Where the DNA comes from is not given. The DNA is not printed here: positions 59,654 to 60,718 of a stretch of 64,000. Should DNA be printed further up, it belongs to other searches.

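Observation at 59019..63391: glpK-glpA followed directly by sdhB-sdhC-sdhD-like genes with no SdhA: candidate chimeric glycerol-3-phosphate:quinone oxidoreductase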

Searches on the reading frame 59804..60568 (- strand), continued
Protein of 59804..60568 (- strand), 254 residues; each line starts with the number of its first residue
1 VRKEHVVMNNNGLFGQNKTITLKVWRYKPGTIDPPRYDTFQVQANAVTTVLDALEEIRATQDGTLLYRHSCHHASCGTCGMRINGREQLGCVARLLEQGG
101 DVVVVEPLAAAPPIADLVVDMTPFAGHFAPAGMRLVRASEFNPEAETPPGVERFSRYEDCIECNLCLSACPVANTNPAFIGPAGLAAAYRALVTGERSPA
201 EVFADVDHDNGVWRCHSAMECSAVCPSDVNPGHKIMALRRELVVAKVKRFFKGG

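Call 55: search_protein_families(library=pfam, proteins=[L048:2726-4195:+, L048:7144-7497:+, L048:7591-9558:+, L048:9558-10283:+, L077:2909-4357:+, L077:6692-7177:+, L077:7549-9534:+, L077:9534-10259:+], max_evalue=0.001)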
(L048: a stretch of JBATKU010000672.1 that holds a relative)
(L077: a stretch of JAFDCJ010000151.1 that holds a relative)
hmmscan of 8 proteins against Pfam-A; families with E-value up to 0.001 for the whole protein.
L048:2726-4195:+ (489 aa): 2 families
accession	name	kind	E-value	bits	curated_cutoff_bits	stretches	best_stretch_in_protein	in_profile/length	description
PF07687.19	M20_dimer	-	3e-12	46.9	21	1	211-294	4-104/107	Peptidase dimerisation domain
PF01546.33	Peptidase_M20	-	1.5e-09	38.5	24.6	1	76-485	3-205/206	Peptidase family M20/M25/M40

L048:7144-7497:+ (117 aa): 1 family
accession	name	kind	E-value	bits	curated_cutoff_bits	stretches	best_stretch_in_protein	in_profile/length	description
PF09313.17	DUF1971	-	1e-09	38.7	23.1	1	17-91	2-80/80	Domain of unknown function (DUF1971)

L048:7591-9558:+ (655 aa): 4 families
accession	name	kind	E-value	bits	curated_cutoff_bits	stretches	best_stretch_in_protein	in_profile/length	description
PF03445.19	DUF294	-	5.5e-45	153.1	21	1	325-468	3-138/138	Putative nucleotidyltransferase DUF294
PF10335.14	DUF294_C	-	1.5e-43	148.5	22.5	1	505-648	2-145/145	Putative nucleotidyltransferase substrate binding domain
PF00571.33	CBS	-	7.5e-24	84.3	24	2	180-233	1-54/57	CBS domain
PF00027.35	cNMP_binding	-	3.7e-15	56.1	27.5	1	48-134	4-89/89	Cyclic nucleotide-binding domain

L048:9558-10283:+ (241 aa): 2 families
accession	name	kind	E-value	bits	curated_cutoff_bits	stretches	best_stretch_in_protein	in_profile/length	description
PF00929.31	RNase_T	-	7.3e-30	105.1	24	1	49-216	1-164/164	Exonuclease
PF13482.12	RNase_H_2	-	0.00086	19.7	22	0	51-193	3-124/165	RNase_H superfamily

L077:2909-4357:+ (482 aa): 2 families
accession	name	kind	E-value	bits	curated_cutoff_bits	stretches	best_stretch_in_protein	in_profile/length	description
PF07687.19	M20_dimer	-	5.2e-12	46.1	21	1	205-289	4-105/107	Peptidase dimerisation domain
PF01546.33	Peptidase_M20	-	2.1e-09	38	24.6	1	69-478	2-204/206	Peptidase family M20/M25/M40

L077:6692-7177:+ (161 aa): 5 families
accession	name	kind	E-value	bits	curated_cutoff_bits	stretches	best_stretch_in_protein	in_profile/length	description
PF00583.31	Acetyltransf_1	-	5.1e-19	69.1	20.7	1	49-142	28-116/116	Acetyltransferase (GNAT) family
PF13508.13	Acetyltransf_7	-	1.2e-13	51.6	27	1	56-143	3-83/84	Acetyltransferase (GNAT) domain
PF13673.13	Acetyltransf_10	-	2e-10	41.2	23.6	1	52-145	27-110/128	Acetyltransferase (GNAT) domain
PF13302.13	Acetyltransf_3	-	4.8e-05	24.5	25.4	1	55-142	52-137/138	Acetyltransferase (GNAT) domain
PF13523.12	Acetyltransf_8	-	8.9e-05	22.6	27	1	37-145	25-140/145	Acetyltransferase (GNAT) domain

L077:7549-9534:+ (661 aa): 4 families
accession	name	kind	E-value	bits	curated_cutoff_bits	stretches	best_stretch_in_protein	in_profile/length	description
PF10335.14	DUF294_C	-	3.1e-45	154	22.5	1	511-654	2-145/145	Putative nucleotidyltransferase substrate binding domain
PF03445.19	DUF294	-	7.6e-45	152.6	21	1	330-474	2-138/138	Putative nucleotidyltransferase DUF294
PF00571.33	CBS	-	2.4e-22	79.4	24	2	186-239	1-54/57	CBS domain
PF00027.35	cNMP_binding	-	9.3e-16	58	27.5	1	53-140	3-89/89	Cyclic nucleotide-binding domain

L077:9534-10259:+ (241 aa): 1 family
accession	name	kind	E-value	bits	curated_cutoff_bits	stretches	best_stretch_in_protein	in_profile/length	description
PF00929.31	RNase_T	-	9.1e-28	98.3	24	1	49-216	1-164/164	Exonuclease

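Call 63: search_protein_representatives(protein=window:59804-60547:-)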
Query: 247 residues. Proteins with E-value up to 0.001 (for the whole library): 4475; up to 1e-10: 1658; up to 1e-30: 141. The best 150 are listed.
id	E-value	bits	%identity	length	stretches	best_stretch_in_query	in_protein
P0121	6.3e-64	232.2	51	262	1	14-239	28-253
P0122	3.2e-61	223.4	49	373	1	11-237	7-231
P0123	2.2e-60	220.6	52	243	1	12-236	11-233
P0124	8.4e-58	212.2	48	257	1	11-235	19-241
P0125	1.2e-56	208.4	41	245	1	11-243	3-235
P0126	1.0e-55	205.3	47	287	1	14-245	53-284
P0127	1.1e-53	198.7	59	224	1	30-177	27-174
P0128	4.2e-53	196.8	50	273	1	26-238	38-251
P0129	5.1e-53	196.5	46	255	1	13-243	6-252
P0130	2.3e-51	191.1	47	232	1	13-240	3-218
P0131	1.6e-50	188.3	55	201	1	16-178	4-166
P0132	1.9e-50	188.1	49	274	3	12-145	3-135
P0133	5.8e-50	186.5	50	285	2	8-132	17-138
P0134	8.5e-50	185.9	44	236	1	15-246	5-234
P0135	2.0e-49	184.7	46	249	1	26-247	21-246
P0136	3.2e-49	184.0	46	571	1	17-234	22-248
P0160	2.9e-39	151.4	50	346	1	51-230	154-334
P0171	1.5e-37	145.8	40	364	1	14-235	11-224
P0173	5.2e-37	144.1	51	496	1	29-236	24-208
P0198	5.2e-35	137.5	51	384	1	28-186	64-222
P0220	7.3e-33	130.5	41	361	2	29-132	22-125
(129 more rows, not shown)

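Call 65: search_protein_families(library=pfam, proteins=[P0122, P0136, P0173, P0171, P0198, P0160, P0220], max_evalue=0.001)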
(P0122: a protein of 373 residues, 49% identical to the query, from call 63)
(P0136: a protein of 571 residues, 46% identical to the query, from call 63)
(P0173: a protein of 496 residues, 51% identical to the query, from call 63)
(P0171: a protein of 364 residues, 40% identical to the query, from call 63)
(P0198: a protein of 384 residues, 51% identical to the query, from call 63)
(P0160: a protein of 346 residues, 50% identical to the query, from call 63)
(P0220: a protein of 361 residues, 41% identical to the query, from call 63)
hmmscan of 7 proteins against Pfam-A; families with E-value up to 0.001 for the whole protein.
P0122 (373 aa): 9 families
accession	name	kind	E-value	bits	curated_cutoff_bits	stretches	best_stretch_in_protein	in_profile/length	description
PF13085.11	Fer2_3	-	8.2e-24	84.1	27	1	11-111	2-106/107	2Fe-2S iron-sulfur cluster binding domain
PF01127.27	Sdh_cyt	-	1.8e-10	41.4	25.8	1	264-361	17-121/122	Succinate dehydrogenase/Fumarate reductase transmembrane subunit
PF13183.11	Fer4_8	-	1.9e-09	38.3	27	1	144-216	3-68/68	4Fe-4S dicluster domain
PF13534.11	Fer4_17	-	6.8e-07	30.2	22.2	1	145-216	1-60/61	4Fe-4S dicluster domain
PF12838.12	Fer4_7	-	4.1e-06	27.6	27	1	146-215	2-51/52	4Fe-4S dicluster domain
PF02300.22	Fumarate_red_C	-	1.3e-05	25.7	24.2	1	269-328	23-82/127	Fumarate reductase subunit C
PF00037.32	Fer4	-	0.00017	21.7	21.1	1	144-160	6-22/24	4Fe-4S binding domain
PF13237.11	Fer4_10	-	0.00037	20.8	25.5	1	144-213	7-53/53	4Fe-4S dicluster domain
PF13187.11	Fer4_9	-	0.00068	20.1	27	0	146-215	2-50/52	4Fe-4S dicluster domain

P0136 (571 aa): 8 families
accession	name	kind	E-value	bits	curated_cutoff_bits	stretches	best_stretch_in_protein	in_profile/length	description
PF13085.11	Fer2_3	-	2.8e-29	101.7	27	1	20-122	2-106/107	2Fe-2S iron-sulfur cluster binding domain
PF01127.27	Sdh_cyt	-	4.7e-22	78.8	25.8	2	447-520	20-97/122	Succinate dehydrogenase/Fumarate reductase transmembrane subunit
PF13183.11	Fer4_8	-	7.3e-08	33.3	27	1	159-236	4-68/68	4Fe-4S dicluster domain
PF13187.11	Fer4_9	-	1.3e-05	25.6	27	1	159-235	1-50/52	4Fe-4S dicluster domain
PF00111.32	Fer2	-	7.5e-05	23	21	1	41-93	11-76/77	2Fe-2S iron-sulfur cluster binding domain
PF13534.11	Fer4_17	-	9.1e-05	23.4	22.2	1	160-237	2-61/61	4Fe-4S dicluster domain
PF02300.22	Fumarate_red_C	-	0.00014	22.4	24.2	1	328-387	23-82/127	Fumarate reductase subunit C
PF12838.12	Fer4_7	-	0.00043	21.1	27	1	160-235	2-51/52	4Fe-4S dicluster domain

P0173 (496 aa): 10 families
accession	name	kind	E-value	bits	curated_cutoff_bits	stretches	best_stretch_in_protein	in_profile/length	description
PF13085.11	Fer2_3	-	2.8e-23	82.4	27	1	22-112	15-106/107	2Fe-2S iron-sulfur cluster binding domain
PF02754.22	CCG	-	5.1e-16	59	20.6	1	381-463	1-78/85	Cysteine-rich domain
PF13183.11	Fer4_8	-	6.9e-12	46.2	27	1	132-194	2-68/68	4Fe-4S dicluster domain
PF13187.11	Fer4_9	-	1.2e-07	32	27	1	135-193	2-50/52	4Fe-4S dicluster domain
PF13237.11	Fer4_10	-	3.3e-07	30.6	25.5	1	132-191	6-53/53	4Fe-4S dicluster domain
PF13484.11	Fer4_16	-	7.3e-05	23.9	30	0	179-209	1-32/66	4Fe-4S double cluster binding domain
PF12838.12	Fer4_7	-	7.4e-05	23.6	27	0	179-194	37-52/52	4Fe-4S dicluster domain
PF13746.11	Fer4_18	-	8.5e-05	23.2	27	0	116-147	42-73/114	4Fe-4S dicluster domain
PF13534.11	Fer4_17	-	0.00016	22.6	22.2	1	135-194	2-60/61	4Fe-4S dicluster domain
PF00111.32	Fer2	-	0.00052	20.3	21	1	29-81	9-74/77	2Fe-2S iron-sulfur cluster binding domain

P0171 (364 aa): 9 families
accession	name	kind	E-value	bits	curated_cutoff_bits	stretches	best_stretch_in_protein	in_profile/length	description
PF13085.11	Fer2_3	-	2e-22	79.7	27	1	11-114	1-106/107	2Fe-2S iron-sulfur cluster binding domain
PF00293.34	NUDIX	-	6.9e-22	78.3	21.1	1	230-344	3-122/134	NUDIX domain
PF13183.11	Fer4_8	-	2e-08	35.1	27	1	143-211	3-68/68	4Fe-4S dicluster domain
PF13237.11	Fer4_10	-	1.6e-05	25.2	25.5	1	142-208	6-53/53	4Fe-4S dicluster domain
PF13187.11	Fer4_9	-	3.2e-05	24.3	27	0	140-158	32-50/52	4Fe-4S dicluster domain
PF00037.32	Fer4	-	5.9e-05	23.2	21.1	1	143-159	6-22/24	4Fe-4S binding domain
PF13534.11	Fer4_17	-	0.00022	22.1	22.2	0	139-159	40-60/61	4Fe-4S dicluster domain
PF12838.12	Fer4_7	-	0.00024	21.9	27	0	145-211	2-52/52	4Fe-4S dicluster domain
PF00111.32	Fer2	-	0.00029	21.1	21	1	44-83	19-75/77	2Fe-2S iron-sulfur cluster binding domain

P0198 (384 aa): 2 families
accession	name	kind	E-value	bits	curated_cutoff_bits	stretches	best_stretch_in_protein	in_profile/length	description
PF13085.11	Fer2_3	-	2.4e-16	60.1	27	1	60-123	12-75/107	2Fe-2S iron-sulfur cluster binding domain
PF13183.11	Fer4_8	-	0.0005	21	27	1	187-218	3-35/68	4Fe-4S dicluster domain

P0160 (346 aa): 7 families
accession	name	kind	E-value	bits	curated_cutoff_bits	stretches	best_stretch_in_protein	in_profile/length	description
PF13183.11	Fer4_8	-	6e-09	36.8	27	1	253-326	3-68/68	4Fe-4S dicluster domain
PF13085.11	Fer2_3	-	4.1e-08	33.6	27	1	158-195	43-80/107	2Fe-2S iron-sulfur cluster binding domain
PF13534.11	Fer4_17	-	1.2e-07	32.6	22.2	2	255-326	2-60/61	4Fe-4S dicluster domain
PF12838.12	Fer4_7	-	8.1e-06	26.7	27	1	255-326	2-52/52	4Fe-4S dicluster domain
PF13187.11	Fer4_9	-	3.8e-05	24.1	27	1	254-325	1-50/52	4Fe-4S dicluster domain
PF00037.32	Fer4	-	0.00014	22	21.1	1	253-269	6-22/24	4Fe-4S binding domain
PF13237.11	Fer4_10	-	0.00015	22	25.5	1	253-323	7-53/53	4Fe-4S dicluster domain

P0220 (361 aa): 7 families
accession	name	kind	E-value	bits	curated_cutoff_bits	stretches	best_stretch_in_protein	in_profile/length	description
PF13085.11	Fer2_3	-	4.6e-23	81.7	27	1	12-112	5-106/107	2Fe-2S iron-sulfur cluster binding domain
PF13183.11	Fer4_8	-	4.2e-09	37.2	27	1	258-328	1-68/68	4Fe-4S dicluster domain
PF13534.11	Fer4_17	-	1.2e-05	26.2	22.2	1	229-273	19-57/61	4Fe-4S dicluster domain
PF13187.11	Fer4_9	-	1.4e-05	25.5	27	0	252-273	27-48/52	4Fe-4S dicluster domain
PF13237.11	Fer4_10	-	0.00024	21.4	25.5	1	258-325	5-53/53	4Fe-4S dicluster domain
PF00037.32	Fer4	-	0.00029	21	21.1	1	260-274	6-20/24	4Fe-4S binding domain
PF12838.12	Fer4_7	-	0.0006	20.7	27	0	261-328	1-52/52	4Fe-4S dicluster domain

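Call 66: find_encoding_contigs(protein=P0001, flank=10000, max_places=2)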
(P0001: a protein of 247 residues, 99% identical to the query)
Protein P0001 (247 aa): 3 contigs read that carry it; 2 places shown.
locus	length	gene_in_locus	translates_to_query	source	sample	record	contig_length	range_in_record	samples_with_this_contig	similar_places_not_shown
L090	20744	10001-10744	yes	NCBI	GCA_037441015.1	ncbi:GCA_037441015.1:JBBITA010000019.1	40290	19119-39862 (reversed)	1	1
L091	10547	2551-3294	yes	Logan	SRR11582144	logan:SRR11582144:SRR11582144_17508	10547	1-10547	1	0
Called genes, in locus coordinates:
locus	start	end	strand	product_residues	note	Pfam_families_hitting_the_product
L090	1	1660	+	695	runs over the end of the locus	?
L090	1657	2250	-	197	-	PF05724:TPMT, PF13489:Methyltransf_23 (weak), PF13847:Methyltransf_31 (weak), PF08241:Methyltransf_11, PF08242:Methyltransf_12, PF13649:Methyltransf_25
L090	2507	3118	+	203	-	-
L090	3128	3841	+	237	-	PF20582:UPF0758_N, PF04002:RadC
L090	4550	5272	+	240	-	PF00230:MIP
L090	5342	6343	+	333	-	PF02733:Dak1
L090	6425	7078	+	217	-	PF02734:Dak2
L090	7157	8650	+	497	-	PF00370:FGGY_N, PF02782:FGGY_C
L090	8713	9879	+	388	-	PF00890:FAD_binding_2 (weak), PF01266:DAO, PF01494:FAD_binding_3 (weak), PF07992:Pyr_redox_2 (weak)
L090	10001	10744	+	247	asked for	PF13085:Fer2_3, PF13187:Fer4_9 (faint), PF13534:Fer4_17 (faint), PF12838:Fer4_7 (faint), PF13237:Fer4_10 (weak), PF13183:Fer4_8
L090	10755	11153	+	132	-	PF01127:Sdh_cyt, PF02300:Fumarate_red_C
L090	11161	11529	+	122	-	PF01127:Sdh_cyt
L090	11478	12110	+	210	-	PF13649:Methyltransf_25 (faint)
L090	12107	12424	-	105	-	PF02452:PemK_toxin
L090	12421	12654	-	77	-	PF01402:RHH_1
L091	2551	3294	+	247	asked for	PF13085:Fer2_3, PF13187:Fer4_9 (faint), PF13534:Fer4_17 (faint), PF12838:Fer4_7 (faint), PF13237:Fer4_10 (weak), PF13183:Fer4_8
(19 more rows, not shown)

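Call 67: search_dna_similar(query=window:59804-60547:-, collection=plasmids, mode=protein, max_evalue=1e-20, max_rows=15)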
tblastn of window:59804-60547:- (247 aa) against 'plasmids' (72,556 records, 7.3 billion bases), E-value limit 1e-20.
Records with a match: 139; places in all: 150; records where one place covers at least 80% of the query: 139.
Best place of each record, by identity: <60% 139.
By first word of the organism name: Thermus 17; Escherichia 13; Paraburkholderia 10; Rhodococcus 9; Caballeronia 8; Burkholderia 8; Mycetohabitans 7; Klebsiella 5; Ralstonia 4; Methylobacterium 4; and 38 more.
By predicted mobility (MOB-suite, as given by PLSDB): non-mobilizable 113; mobilizable 17; conjugative 9.
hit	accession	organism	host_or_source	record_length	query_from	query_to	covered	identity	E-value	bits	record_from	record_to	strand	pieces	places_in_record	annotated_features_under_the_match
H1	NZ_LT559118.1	Nonomuraea gerenzanensis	-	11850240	10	228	89%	39.0%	5e-35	139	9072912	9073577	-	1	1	none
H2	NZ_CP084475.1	Natrinema sp. DC36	cell culture,sediment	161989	10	241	94%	36.1%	1e-29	124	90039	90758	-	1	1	none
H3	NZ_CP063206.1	Haloferax gibbonsii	cultured ...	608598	11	241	94%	35.9%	1e-30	126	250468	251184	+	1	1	succinate dehydrogenase/fumarate reductase iron-sulfur subunit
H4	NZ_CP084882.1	Natrinema zhouii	pure culture,Salt mine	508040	10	241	94%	35.7%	6e-31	127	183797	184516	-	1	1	succinate dehydrogenase/fumarate reductase iron-sulfur subunit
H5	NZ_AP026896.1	Aeromonas caviae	Microbe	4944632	2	245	99%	33.7%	3e-31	128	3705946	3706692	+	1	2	none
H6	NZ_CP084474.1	Natrinema sp. DC36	cell culture,sediment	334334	10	241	94%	35.2%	2e-30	125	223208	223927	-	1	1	succinate dehydrogenase/fumarate reductase iron-sulfur subunit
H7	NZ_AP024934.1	Thermus thermophilus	-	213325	8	236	93%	35.7%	5e-26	113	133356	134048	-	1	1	succinate dehydrogenase iron-sulfur subunit | hypothetical protein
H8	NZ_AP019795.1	Thermus thermophilus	-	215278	8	236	93%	35.7%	5e-26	113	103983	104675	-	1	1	succinate dehydrogenase iron-sulfur subunit | hypothetical protein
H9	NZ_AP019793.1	Thermus thermophilus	-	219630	8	236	93%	35.7%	5e-26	113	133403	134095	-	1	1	succinate dehydrogenase iron-sulfur subunit | hypothetical protein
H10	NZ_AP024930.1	Thermus thermophilus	-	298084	8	236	93%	35.7%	5e-26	113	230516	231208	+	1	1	succinate dehydrogenase iron-sulfur subunit | hypothetical protein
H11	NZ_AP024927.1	Thermus thermophilus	-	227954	8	236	93%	35.7%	1e-25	112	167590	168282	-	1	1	succinate dehydrogenase iron-sulfur subunit | sulfurtransferase TusA family protein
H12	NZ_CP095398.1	Natribaculum luteum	cell culture,brine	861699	14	244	94%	35.3%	5e-27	116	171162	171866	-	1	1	succinate dehydrogenase/fumarate reductase iron-sulfur subunit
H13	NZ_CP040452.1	Halomonas sp. PA16-9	-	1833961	9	246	96%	34.0%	5e-33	133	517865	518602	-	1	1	none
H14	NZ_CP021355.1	Rhodococcus oxybenzonivorans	river sediment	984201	15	244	93%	34.9%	4e-32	130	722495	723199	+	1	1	succinate dehydrogenase/fumarate reductase iron-sulfur subunit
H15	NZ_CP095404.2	Rhodococcus opacus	Whole organism,nitrophenolics and ...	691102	15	244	93%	34.9%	5e-32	130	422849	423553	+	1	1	succinate dehydrogenase/fumarate reductase iron-sulfur subunit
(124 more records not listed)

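Call 68: get_annotated_region(hit=H7, flank=5000)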
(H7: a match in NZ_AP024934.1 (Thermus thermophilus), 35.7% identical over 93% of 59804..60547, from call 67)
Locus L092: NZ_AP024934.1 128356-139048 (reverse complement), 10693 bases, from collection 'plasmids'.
description: Thermus thermophilus strain AA3-7 plasmid pAA3-7b, complete sequence
organism: Thermus thermophilus (NCBI taxid 274)
taxonomy: Bacteria; Deinococcota; Deinococci; Thermales; Thermaceae; Thermus; Thermus thermophilus
host: -; source: -; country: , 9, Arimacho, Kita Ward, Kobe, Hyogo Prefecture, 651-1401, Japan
typing (MOB-suite, as given by PLSDB): non-mobilizable; replicon rep_cluster_1121
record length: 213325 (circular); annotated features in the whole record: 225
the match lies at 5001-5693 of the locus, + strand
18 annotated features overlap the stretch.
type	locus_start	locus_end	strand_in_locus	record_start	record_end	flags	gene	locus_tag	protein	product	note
CDS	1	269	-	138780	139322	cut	-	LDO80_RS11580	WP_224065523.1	MarR family transcriptional regulator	GO:0006355 - regulation of DNA-templated transcription [Evidence IEA]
CDS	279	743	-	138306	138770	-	-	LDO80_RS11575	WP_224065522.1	cytochrome P460 family protein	-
CDS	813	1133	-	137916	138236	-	-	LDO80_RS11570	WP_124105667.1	hypothetical protein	-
CDS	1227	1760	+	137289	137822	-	msrA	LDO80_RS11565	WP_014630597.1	peptide-methionine (S)-S-oxide reductase MsrA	GO:0030091 - protein repair [Evidence IEA]; GO:0006979 - response to oxidative stress [Evidence IEA]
CDS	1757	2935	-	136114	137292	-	-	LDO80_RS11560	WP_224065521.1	FAD-dependent oxidoreductase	-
CDS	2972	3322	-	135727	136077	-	-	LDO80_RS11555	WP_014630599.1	DUF488 family protein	-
CDS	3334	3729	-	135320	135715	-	-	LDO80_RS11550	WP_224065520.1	hypothetical protein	-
CDS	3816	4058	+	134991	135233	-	-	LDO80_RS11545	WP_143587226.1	hypothetical protein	-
CDS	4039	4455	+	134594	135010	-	-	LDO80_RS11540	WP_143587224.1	TA system VapC family ribonuclease toxin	-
CDS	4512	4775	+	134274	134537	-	-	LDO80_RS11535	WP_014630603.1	ferredoxin family protein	-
CDS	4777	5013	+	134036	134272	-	-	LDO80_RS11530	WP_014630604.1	hypothetical protein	-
CDS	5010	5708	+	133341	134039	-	-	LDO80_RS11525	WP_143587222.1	succinate dehydrogenase iron-sulfur subunit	-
CDS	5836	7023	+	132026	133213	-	-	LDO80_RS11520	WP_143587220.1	NAD(P)/FAD-dependent oxidoreductase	-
CDS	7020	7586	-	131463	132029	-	-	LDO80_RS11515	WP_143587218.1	hemerythrin domain-containing protein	-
CDS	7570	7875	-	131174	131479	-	-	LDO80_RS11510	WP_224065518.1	hypothetical protein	-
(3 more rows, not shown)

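Call 69: get_annotated_region(hit=H3, flank=5000)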
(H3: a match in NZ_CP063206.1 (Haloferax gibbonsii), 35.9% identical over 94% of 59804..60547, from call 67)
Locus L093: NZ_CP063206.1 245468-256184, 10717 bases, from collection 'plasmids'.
description: Haloferax gibbonsii strain LR2-5 plasmid pHGLR1, complete sequence
organism: Haloferax gibbonsii (NCBI taxid 35746)
taxonomy: Archaea; Euryarchaeota; Halobacteria; Halobacteriales; Haloferacaceae; Haloferax; Haloferax gibbonsii
host: -; source: cultured organism,water(purple)/sediment(white); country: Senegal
typing (MOB-suite, as given by PLSDB): non-mobilizable; mating-pair formation MPF_T
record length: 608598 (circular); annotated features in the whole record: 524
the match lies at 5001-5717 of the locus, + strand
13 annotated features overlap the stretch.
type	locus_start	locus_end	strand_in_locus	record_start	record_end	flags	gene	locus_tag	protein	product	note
CDS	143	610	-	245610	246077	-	-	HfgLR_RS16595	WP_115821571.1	metal-dependent transcriptional regulator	-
CDS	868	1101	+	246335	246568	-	-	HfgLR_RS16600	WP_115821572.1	DUF2249 domain-containing protein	-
CDS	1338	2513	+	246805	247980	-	-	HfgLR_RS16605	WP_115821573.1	aminotransferase class I/II-fold pyridoxal phosphate-dependent enzyme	-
CDS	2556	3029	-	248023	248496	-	-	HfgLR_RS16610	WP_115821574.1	redoxin domain-containing protein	-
CDS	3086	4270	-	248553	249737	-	-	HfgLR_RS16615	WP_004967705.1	tellurite resistance/C4-dicarboxylate transporter family protein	-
CDS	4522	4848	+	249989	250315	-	-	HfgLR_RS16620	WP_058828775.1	CGCGG family rSAM-modified RiPP protein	-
CDS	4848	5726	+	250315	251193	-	-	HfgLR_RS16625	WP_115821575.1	succinate dehydrogenase/fumarate reductase iron-sulfur subunit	-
CDS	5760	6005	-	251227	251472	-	-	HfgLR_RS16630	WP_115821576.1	ferredoxin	-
CDS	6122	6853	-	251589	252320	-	-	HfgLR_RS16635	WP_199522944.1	hypothetical protein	-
CDS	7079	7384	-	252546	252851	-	-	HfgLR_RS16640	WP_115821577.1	cupin domain-containing protein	-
CDS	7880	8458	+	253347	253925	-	-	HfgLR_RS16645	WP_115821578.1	cyclodeaminase/cyclohydrolase family protein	-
CDS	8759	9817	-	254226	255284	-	-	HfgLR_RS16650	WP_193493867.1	DUF2249 domain-containing protein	-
CDS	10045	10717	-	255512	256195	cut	-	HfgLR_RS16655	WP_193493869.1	FmdE family protein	-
